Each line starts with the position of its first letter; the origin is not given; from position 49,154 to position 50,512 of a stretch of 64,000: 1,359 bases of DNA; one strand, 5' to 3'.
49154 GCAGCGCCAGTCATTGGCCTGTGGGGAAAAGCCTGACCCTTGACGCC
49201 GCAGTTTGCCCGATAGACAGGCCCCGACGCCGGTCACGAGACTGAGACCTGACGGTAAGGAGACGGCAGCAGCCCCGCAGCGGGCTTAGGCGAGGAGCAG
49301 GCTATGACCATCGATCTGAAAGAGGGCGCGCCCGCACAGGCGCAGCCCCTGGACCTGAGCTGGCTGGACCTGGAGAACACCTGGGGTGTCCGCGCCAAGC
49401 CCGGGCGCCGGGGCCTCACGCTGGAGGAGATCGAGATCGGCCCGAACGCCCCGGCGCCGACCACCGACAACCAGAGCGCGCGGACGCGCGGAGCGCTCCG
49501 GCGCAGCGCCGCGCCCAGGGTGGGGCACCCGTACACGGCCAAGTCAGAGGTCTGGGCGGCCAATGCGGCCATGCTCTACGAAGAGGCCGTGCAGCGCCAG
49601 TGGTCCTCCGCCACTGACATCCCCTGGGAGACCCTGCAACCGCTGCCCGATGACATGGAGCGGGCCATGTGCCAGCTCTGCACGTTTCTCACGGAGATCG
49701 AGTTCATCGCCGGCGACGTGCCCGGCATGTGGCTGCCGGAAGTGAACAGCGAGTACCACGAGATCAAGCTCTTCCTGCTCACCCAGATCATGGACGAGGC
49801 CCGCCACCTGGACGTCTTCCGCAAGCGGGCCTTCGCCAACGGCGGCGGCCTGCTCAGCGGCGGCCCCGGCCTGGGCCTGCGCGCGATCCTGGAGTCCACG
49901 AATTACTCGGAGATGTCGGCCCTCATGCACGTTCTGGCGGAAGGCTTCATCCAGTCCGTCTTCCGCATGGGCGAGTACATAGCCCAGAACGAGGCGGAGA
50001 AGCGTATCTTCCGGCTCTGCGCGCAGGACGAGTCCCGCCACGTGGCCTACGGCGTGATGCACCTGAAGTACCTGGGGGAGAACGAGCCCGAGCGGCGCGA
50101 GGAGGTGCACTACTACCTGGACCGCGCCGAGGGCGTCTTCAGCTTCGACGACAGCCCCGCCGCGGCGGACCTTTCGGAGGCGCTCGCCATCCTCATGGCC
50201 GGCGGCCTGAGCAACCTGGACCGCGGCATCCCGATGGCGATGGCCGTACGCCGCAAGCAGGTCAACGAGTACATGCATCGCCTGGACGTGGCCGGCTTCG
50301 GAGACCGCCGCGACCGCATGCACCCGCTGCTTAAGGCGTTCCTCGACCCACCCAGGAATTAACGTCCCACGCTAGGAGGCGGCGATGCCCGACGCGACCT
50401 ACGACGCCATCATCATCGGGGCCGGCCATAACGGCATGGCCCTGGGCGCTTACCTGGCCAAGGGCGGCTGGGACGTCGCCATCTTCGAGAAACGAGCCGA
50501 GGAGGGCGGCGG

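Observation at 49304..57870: Accessory module linked to the Mo-enzymes: diiron protein, two CrtI-like flavoproteins, two SCP2 carriers, a dedicated two-component system and mobB. Candidate anaerobic lipid/isoprenoid hydroxylation-desaturation pathway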

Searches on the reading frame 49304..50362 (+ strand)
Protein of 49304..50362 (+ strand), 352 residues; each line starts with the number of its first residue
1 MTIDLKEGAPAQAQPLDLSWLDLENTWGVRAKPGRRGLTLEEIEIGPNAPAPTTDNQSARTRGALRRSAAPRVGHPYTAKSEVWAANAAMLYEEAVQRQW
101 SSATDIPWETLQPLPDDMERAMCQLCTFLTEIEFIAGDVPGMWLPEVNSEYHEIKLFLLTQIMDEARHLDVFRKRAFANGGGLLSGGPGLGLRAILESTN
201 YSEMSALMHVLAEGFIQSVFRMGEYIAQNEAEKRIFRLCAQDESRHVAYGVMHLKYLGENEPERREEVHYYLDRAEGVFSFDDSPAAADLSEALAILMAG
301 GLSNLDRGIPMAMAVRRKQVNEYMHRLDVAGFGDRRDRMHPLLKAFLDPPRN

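Call 3: search_protein_families(library=pfam, proteins=[window:49304-50362:+], max_evalue=0.01)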
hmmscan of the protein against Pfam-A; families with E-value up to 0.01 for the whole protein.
window:49304-50362:+ (352 aa): 0 families

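Call 6: search_protein_families(library=ncbifam, proteins=[window:49304-50362:+], max_evalue=0.01)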
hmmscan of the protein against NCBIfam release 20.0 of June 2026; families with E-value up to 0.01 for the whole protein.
window:49304-50362:+ (352 aa): 2 families
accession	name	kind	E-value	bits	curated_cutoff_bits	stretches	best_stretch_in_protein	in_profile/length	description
NF006200.0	PRK08326.1-3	equivalog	7.9e-07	28.6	194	0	234-273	204-243/321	R2-like ligand-binding oxidase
NF006202.0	PRK08326.1-5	equivalog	8.4e-05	22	315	1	209-263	167-221/297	R2-like ligand-binding oxidase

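Call 14: list_cluster_members(proteins=[window:49304-50362:+, window:50385-51977:+, window:51984-52481:+, window:52494-54098:+, window:54294-54803:+, window:55400-56557:+, window:58106-60907:+, window:41385-44195:-, window:38386-41499:-, window:62066-63220:+])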
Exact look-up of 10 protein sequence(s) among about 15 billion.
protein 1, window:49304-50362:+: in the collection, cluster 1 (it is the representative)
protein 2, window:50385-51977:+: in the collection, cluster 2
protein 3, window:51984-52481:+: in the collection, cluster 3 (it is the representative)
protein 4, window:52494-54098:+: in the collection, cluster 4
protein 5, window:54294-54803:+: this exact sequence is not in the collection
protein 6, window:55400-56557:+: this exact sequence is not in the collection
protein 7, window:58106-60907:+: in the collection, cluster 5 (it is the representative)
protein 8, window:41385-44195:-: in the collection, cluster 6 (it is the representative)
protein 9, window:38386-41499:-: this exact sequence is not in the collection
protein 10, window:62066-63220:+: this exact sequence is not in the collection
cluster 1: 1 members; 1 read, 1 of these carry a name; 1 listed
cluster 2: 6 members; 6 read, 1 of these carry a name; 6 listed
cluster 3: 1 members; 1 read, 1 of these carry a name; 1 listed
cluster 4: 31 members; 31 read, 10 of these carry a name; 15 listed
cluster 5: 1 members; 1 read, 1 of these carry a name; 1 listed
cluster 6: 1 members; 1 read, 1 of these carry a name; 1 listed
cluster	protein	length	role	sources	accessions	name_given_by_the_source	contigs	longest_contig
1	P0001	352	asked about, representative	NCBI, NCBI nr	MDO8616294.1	MAG: ferritin-like domain-containing protein [Dehalococcoidia bacterium] | ferritin-like domain-containing protein [Dehalococcoidia bacterium]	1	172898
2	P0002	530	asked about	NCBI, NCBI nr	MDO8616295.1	MAG: NAD(P)/FAD-dependent oxidoreductase [Dehalococcoidia bacterium] | NAD(P)/FAD-dependent oxidoreductase [Dehalococcoidia bacterium]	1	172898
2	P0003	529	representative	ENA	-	-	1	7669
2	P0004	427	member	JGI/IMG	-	-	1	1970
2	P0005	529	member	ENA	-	-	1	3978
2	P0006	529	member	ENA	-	-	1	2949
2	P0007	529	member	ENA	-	-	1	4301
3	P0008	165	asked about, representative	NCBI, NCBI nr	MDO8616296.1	MAG: hypothetical protein Q7T33_11280 [Dehalococcoidia bacterium] | hypothetical protein [Dehalococcoidia bacterium]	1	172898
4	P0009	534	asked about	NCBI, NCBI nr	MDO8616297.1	MAG: NAD(P)/FAD-dependent oxidoreductase [Dehalococcoidia bacterium] | NAD(P)/FAD-dependent oxidoreductase [Dehalococcoidia bacterium]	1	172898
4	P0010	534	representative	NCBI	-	-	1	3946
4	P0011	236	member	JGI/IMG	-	phytoene dehydrogenase-like protein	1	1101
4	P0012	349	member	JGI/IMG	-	phytoene dehydrogenase-like protein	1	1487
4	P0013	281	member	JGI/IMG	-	phytoene dehydrogenase-like protein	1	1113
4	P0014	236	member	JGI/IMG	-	phytoene dehydrogenase-like protein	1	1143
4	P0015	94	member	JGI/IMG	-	phytoene dehydrogenase-like protein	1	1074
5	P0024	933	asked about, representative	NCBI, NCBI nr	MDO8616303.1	MAG: molybdopterin-dependent oxidoreductase [Dehalococcoidia bacterium] | molybdopterin-dependent oxidoreductase [Dehalococcoidia bacterium]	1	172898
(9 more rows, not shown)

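Call 16: search_protein_families(library=pfam, proteins=[window:49304-50362:+], max_evalue=10)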
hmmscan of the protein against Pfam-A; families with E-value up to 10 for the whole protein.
window:49304-50362:+ (352 aa): 3 families
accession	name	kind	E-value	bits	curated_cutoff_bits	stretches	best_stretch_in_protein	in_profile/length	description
PF00268.27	Ribonuc_red_sm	-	0.013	15.4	33.6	1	104-172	33-99/281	Ribonucleotide reductase, small chain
PF04305.20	DUF455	-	0.056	13.4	34.3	1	228-272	174-216/247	Protein of unknown function (DUF455)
PF11583.14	AurF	-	0.37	10.4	29.6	1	87-112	7-32/282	P-aminobenzoate N-oxygenase AurF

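Call 18: find_encoding_contigs(protein=P0024, flank=10000, max_places=3)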
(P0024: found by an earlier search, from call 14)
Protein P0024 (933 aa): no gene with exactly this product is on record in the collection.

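Call 19: find_homologous_proteins(query=P0001, max_evalue=0.001)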
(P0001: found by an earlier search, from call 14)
Query P0001 (352 aa): 2830 proteins with E <= 0.001 among 8000 candidates; the best 120 are listed.
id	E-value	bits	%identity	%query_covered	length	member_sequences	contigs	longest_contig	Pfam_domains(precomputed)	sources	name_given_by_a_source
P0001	7.3e-237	803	100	100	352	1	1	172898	-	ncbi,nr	ncbi:MAG: ferritin-like domain-containing protein [Dehalococcoidia bacterium]|nr:ferritin-like domai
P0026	7.2e-205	698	85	100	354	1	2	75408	-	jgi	-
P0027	9.5e-205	698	86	100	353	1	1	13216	-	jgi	jgi:hypothetical protein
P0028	1.6e-204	697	85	100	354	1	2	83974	-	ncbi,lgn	-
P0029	2.8e-203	693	85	100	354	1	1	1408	-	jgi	jgi:hypothetical protein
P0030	4.1e-203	692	84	100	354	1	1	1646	-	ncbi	-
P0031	9.2e-203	691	84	100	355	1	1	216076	-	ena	-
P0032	1.4e-202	690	85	100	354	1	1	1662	-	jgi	-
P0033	2.3e-202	690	84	100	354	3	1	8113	-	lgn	-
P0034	8.2e-202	688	85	100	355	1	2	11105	-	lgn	-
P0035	1.1e-200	684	86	100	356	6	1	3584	-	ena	-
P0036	5.5e-200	682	84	100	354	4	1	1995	-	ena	-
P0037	2.1e-197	673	83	100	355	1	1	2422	-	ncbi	-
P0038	2.2e-197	673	83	100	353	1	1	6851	-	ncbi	-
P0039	1.0e-196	671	82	100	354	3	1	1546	-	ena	-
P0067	1.8e-151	522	65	99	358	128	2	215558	-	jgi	jgi:hypothetical protein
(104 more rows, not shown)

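Call 20: find_encoding_contigs(protein=P0031, flank=10000, max_places=2)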
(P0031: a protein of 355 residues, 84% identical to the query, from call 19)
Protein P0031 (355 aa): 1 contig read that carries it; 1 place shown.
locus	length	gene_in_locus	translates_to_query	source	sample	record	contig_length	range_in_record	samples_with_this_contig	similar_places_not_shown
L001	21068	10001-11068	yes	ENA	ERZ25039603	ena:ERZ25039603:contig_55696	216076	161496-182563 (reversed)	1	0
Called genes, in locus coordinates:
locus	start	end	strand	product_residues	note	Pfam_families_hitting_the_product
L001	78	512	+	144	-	-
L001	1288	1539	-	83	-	-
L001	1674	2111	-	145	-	-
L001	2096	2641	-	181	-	-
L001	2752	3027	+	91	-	-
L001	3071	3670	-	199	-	PF00384:Molybdopterin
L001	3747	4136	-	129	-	-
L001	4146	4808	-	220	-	PF02613:Nitrate_red_del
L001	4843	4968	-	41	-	-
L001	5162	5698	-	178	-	PF13237:Fer4_10 (weak), PF13247:Fer4_11, PF12838:Fer4_7 (weak)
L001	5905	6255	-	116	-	-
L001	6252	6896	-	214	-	PF09459:EB_dh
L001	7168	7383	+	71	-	PF07311:Dodecin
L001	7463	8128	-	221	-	PF02613:Nitrate_red_del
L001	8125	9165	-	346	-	PF13187:Fer4_9 (faint), PF12797:Fer4_2 (faint), PF12837:Fer4_6 (faint), PF12838:Fer4_7 (weak), PF13237:Fer4_10 (weak), PF13247:Fer4_11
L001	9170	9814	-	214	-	PF09459:EB_dh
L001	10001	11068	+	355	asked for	-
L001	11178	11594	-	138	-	PF00072:Response_reg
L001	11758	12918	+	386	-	PF01022:HTH_5 (weak), PF07730:HisKA_3, PF13581:HATPase_c_2 (weak), PF02518:HATPase_c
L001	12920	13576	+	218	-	PF00072:Response_reg, PF08281:Sigma70_r4_2, PF00196:GerE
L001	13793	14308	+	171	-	PF03205:MobB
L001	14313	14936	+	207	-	PF12804:NTP_transf_3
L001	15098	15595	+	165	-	PF02082:Rrf2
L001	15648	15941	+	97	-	-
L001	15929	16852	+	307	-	-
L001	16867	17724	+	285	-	PF18764:nos_propeller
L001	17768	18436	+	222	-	-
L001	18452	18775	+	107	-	PF22842:Pel9A-like_beta_helix (weak)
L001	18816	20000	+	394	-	PF13229:Beta_helix, PF05048:NosD, PF13229:Beta_helix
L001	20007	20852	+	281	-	PF00005:ABC_tran, PF02463:SMC_N (faint), PF13304:AAA_21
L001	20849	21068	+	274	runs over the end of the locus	PF01061:ABC2_membrane (weak), PF12679:ABC2_membrane_2, PF12730:ABC2_membrane_4, PF12698:ABC2_membrane_3 (weak), PF13346:ABC2_membrane_5 (weak)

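Call 21: find_encoding_contigs(protein=P0067, flank=10000, max_places=2)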
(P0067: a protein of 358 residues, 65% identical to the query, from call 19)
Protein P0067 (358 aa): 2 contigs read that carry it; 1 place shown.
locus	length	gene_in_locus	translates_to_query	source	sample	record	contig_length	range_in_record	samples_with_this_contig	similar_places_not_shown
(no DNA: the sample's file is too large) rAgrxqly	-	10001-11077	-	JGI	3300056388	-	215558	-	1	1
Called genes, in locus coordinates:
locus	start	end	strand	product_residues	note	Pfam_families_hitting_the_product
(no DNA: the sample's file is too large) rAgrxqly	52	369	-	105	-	PF00111:Fer2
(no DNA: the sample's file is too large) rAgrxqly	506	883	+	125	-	PF22636:FlK, PF03061:4HBT (weak)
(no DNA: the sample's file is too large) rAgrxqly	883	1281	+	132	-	-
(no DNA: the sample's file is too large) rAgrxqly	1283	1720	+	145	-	PF01575:MaoC_dehydratas, PF13452:FAS1_DH_region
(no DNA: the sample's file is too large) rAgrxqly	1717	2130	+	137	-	-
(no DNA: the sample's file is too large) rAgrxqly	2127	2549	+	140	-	-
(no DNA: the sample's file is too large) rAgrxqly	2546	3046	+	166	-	PF03061:4HBT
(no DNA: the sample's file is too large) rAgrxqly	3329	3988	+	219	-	PF03279:Lip_A_acyltrans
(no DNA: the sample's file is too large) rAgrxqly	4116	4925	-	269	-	PF00106:adh_short, PF01370:Epimerase (weak), PF08659:KR, PF13561:adh_short_C2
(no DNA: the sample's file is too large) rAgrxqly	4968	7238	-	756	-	PF14742:GDE_N_bis, PF22422:MGH1-like_GH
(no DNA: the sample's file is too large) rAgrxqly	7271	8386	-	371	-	PF13439:Glyco_transf_4, PF13579:Glyco_trans_4_4 (weak), PF20706:GT4-conflict (weak), PF00534:Glycos_transf_1, PF13692:Glyco_trans_1_4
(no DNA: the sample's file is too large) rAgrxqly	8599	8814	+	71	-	-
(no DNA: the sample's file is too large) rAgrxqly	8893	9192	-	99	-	-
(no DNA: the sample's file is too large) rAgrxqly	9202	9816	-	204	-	PF00583:Acetyltransf_1, PF13508:Acetyltransf_7, PF13673:Acetyltransf_10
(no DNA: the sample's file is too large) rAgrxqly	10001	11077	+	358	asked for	-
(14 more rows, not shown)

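Call 23: find_homologous_proteins(query=P0009, max_evalue=1e-10)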
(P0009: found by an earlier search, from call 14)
Query P0009 (534 aa): 6860 proteins with E <= 1e-10 among 8000 candidates; the best 120 are listed.
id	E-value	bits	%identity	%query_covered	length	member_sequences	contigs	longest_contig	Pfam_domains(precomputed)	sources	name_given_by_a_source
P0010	0.0e+0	1112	86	100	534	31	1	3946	PF01946.24,PF01266.31,PF01593.31,PF13450.13,PF00890.31,PF07992.21,PF12831.14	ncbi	-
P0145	0.0e+0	1096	83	100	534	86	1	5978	PF01266.31,PF01593.31,PF13450.13,PF00890.31,PF07992.21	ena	-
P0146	0.0e+0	1089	84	100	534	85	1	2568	PF01266.31,PF01593.31,PF13450.13,PF00890.31,PF07992.21,PF00070.34,PF03486.21,PF01494.26,PF12831.14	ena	-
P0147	0.0e+0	1083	83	100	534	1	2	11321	PF01946.24,PF01266.31,PF01593.31,PF13450.13,PF00890.31,PF07992.21,PF03486.21,PF12831.14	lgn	-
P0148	0.0e+0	1058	82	100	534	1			PF01946.24,PF01266.31,PF01593.31,PF13450.13,PF00890.31,PF07992.21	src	-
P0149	0.0e+0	1053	81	100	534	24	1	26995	PF01946.24,PF01266.31,PF01593.31,PF13450.13,PF00890.31,PF07992.21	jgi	jgi:phytoene dehydrogenase-like protein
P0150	0.0e+0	1047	81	100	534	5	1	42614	PF01266.31,PF01593.31,PF13450.13,PF00890.31,PF07992.21,PF00070.34,PF12831.14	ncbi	-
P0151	0.0e+0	1014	81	96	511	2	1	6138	PF01593.31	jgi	jgi:phytoene dehydrogenase-like protein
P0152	7.0e-297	1004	76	100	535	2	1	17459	PF01946.24,PF01266.31,PF01593.31,PF13450.13,PF00890.31,PF07992.21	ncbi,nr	ncbi:MAG: NAD(P)/FAD-dependent oxidoreductase [Chloroflexi bacterium]|nr:NAD(P)/FAD-dependent oxidor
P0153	3.3e-293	992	76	100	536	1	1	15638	PF01266.31,PF01593.31,PF13450.13,PF00890.31,PF07992.21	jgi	jgi:phytoene dehydrogenase-like protein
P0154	9.4e-292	987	76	100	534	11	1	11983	PF01266.31,PF01593.31,PF13450.13,PF00890.31,PF07992.21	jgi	jgi:phytoene dehydrogenase-like protein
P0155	9.6e-292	987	78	100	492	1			PF01946.24,PF01266.31,PF01593.31,PF13450.13,PF00890.31,PF07992.21,PF12831.14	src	-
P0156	1.8e-291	986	74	100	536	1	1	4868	PF01946.24,PF01266.31,PF01593.31,PF13450.13,PF00890.31,PF07992.21,PF13454.13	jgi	jgi:phytoene dehydrogenase-like protein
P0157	3.9e-291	985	76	100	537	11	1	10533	PF01946.24,PF01266.31,PF01593.31,PF13450.13,PF00890.31,PF07992.21,PF13454.13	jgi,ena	-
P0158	1.4e-290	983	75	100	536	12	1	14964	PF01946.24,PF01266.31,PF01593.31,PF13450.13,PF00890.31,PF07992.21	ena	-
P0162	1.0e-284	963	74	100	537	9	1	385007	PF01946.24,PF01266.31,PF01593.31,PF13450.13,PF00890.31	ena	-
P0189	7.7e-263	891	69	100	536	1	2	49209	PF01266.31,PF01593.31,PF13450.13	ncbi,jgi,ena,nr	ncbi:MAG TPA: NAD(P)/FAD-dependent oxidoreductase [Candidatus Binataceae bacterium]|nr:NAD(P)/FAD-de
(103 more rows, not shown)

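Call 24: find_encoding_contigs(protein=P0150, flank=10000, max_places=1)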
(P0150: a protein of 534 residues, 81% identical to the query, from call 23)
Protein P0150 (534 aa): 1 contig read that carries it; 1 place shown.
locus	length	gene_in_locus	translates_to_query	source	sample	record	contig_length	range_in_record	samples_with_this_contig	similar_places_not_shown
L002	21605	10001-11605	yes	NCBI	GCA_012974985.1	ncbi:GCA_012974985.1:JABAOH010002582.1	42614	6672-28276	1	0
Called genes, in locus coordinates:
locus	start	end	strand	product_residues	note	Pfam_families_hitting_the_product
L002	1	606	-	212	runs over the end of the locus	PF02613:Nitrate_red_del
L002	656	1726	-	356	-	PF13187:Fer4_9 (faint), PF12797:Fer4_2 (faint), PF12837:Fer4_6 (faint), PF13237:Fer4_10 (faint), PF13247:Fer4_11, PF12838:Fer4_7 (weak)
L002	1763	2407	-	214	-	PF09459:EB_dh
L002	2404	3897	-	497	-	PF00384:Molybdopterin, PF01568:Molydop_binding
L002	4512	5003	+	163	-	-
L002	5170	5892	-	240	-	PF02613:Nitrate_red_del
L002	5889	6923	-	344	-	PF12797:Fer4_2 (faint), PF12837:Fer4_6 (faint), PF12838:Fer4_7 (weak), PF13237:Fer4_10 (weak), PF13247:Fer4_11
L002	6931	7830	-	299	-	PF09459:EB_dh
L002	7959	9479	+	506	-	-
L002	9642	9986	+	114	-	-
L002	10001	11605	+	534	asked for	PF00070:Pyr_redox (faint), PF00890:FAD_binding_2 (faint), PF01266:DAO, PF01593:Amino_oxidase, PF07992:Pyr_redox_2 (faint), PF12831:FAD_oxidored (faint), PF13450:NAD_binding_8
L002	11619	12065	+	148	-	-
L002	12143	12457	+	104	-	PF02627:CMD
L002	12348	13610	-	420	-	-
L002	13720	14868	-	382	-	-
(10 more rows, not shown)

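Call 25: find_encoding_contigs(protein=P0162, flank=10000, max_places=1)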
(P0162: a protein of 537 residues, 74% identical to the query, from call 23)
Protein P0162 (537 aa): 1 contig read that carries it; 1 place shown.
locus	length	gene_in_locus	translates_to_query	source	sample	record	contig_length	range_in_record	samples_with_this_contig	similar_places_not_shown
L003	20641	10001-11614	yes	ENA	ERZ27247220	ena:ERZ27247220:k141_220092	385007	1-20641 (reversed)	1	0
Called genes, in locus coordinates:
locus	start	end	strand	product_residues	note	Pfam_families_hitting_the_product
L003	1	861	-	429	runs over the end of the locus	PF02515:CoA_transf_3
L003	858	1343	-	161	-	PF19315:MC_hydratase, PF01575:MaoC_dehydratas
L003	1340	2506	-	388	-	PF02771:Acyl-CoA_dh_N, PF02770:Acyl-CoA_dh_M, PF00441:Acyl-CoA_dh_1, PF08028:Acyl-CoA_dh_2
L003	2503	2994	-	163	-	PF19315:MC_hydratase, PF01575:MaoC_dehydratas, PF13452:FAS1_DH_region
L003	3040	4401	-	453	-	PF03972:MmgE_PrpD_N, PF19305:MmgE_PrpD_C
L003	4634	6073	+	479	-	PF01073:3Beta_HSD (weak), PF01370:Epimerase, PF05368:NmrA, PF13460:NAD_binding_10, PF11066:DUF2867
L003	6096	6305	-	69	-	-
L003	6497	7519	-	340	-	PF00296:Bac_luciferase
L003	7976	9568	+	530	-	PF00890:FAD_binding_2 (faint), PF01266:DAO (weak), PF01593:Amino_oxidase (weak), PF13450:NAD_binding_8 (weak)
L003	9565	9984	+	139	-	-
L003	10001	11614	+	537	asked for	PF00890:FAD_binding_2 (faint), PF01266:DAO (weak), PF01593:Amino_oxidase, PF01946:Thi4 (faint), PF13450:NAD_binding_8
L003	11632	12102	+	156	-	-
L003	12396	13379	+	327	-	PF01569:PAP2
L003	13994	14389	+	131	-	PF12680:SnoaL_2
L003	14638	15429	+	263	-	PF03405:FA_desaturase_2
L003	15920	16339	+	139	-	PF10006:DUF2249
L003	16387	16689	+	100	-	PF01883:FeS_assembly_P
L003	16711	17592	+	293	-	PF13938:DUF4213, PF04016:DUF364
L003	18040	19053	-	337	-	PF00478:IMPDH (faint), PF03060:NMO, PF01070:FMN_dh (weak)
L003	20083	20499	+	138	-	PF08308:PEGA (weak)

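Call 26: find_encoding_contigs(protein=P0189, flank=10000, max_places=1)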
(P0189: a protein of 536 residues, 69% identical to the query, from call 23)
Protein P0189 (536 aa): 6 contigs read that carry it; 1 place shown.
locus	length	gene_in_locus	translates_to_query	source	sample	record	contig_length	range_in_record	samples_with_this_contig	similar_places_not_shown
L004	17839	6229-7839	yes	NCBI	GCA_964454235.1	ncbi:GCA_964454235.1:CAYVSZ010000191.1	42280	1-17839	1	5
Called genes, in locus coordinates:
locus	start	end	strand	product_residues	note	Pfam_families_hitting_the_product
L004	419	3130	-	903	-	PF00690:Cation_ATPase_N, PF00122:E1-E2_ATPase, PF00702:Hydrolase, PF13246:Cation_ATPase, PF00689:Cation_ATPase_C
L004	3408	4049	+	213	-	PF00440:TetR_N, PF17932:TetR_C_24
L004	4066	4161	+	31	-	-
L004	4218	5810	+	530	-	PF00890:FAD_binding_2 (faint), PF01266:DAO (weak), PF01593:Amino_oxidase, PF13450:NAD_binding_8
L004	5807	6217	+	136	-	PF02036:SCP2 (weak)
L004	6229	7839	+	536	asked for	PF01266:DAO (weak), PF01593:Amino_oxidase, PF13450:NAD_binding_8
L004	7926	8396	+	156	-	-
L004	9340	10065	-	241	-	PF02492:cobW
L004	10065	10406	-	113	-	PF01155:HypA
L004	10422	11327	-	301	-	PF00378:ECH_1, PF16113:ECH_2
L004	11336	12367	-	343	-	PF00586:AIRS, PF02769:AIRS_C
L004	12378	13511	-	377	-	PF01924:HypD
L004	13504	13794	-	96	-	PF01455:HupF_HypC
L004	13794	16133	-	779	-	PF00708:Acylphosphatase, PF07503:zf-HYPF, PF01300:Sua5_yciO_yrdC, PF17788:HypF_C, PF22521:HypF_C_2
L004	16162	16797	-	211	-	PF00034:Cytochrom_C, PF13442:Cytochrome_CBB3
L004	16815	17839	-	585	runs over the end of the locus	PF02310:B12-binding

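Call 27: search_solved_structures(query=P0009, max_evalue=0.001)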
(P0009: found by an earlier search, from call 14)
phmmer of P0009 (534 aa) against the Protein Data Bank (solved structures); distinct sequences matched with E-value up to 0.001: 15.
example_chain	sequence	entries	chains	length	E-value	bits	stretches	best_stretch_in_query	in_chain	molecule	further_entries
4rep_A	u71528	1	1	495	1.4e-09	40.3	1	194-301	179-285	Gamma-carotene desaturase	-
4dgk_A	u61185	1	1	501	4.8e-09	38.6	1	229-317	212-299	Phytoene dehydrogenase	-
3ada_B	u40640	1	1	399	1.7e-06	30.2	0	2-43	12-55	SARCOSINE OXIDASE BETA SUBUNIT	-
1vrq_B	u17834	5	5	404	1.8e-06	30.1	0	2-43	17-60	Sarcosine oxidase beta subunit | Subunit beta of sarcosine oxidase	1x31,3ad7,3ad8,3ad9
2gag_B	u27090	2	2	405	6.4e-06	28.3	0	2-43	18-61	heterotetrameric sarcosine oxidase beta-subunit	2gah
5jri_A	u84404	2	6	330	1.5e-05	27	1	3-36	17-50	Pyridine nucleotide-disulfide oxidoreductase | Slr0600 protein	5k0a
5dbj_E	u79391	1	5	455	6.2e-05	25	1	1-55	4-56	FADH2-dependent halogenase PltA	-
7jyp_A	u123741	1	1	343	6.5e-05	24.9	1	3-54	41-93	Thioredoxin reductase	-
3k7t_A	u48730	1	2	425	0.00037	22.5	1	6-63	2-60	6-hydroxy-L-nicotine oxidase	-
3k7m_X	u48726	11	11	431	0.00038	22.4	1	6-63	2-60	6-hydroxy-L-nicotine oxidase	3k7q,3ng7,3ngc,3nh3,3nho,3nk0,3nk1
7rk0_A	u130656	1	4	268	0.00038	22.4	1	7-44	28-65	Thiamine thiazole synthase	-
5uth_A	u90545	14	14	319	0.0005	22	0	4-59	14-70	Thioredoxin reductase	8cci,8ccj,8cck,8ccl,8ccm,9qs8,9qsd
5buk_A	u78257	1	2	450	0.00051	22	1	5-52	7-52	FADH2-dependent halogenase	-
6cr0_A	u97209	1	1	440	0.00064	21.7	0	2-46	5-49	(S)-6-hydroxynicotine oxidase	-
5uwy_A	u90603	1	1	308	0.00074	21.4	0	3-56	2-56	Thioredoxin reductase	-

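Call 28: search_solved_structures(query=P0002, max_evalue=0.001)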
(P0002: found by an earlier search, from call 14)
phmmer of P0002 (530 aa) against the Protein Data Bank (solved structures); distinct sequences matched with E-value up to 0.001: 4.
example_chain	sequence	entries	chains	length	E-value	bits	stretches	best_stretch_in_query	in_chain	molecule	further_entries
4dgk_A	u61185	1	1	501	2.2e-10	42.7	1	9-329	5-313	Phytoene dehydrogenase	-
4rep_A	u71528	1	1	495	2.7e-08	35.8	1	7-299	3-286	Gamma-carotene desaturase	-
7rk0_A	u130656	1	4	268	7.4e-05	24.5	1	7-45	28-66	Thiamine thiazole synthase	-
3ka7_A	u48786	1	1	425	0.00053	21.6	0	232-278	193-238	Oxidoreductase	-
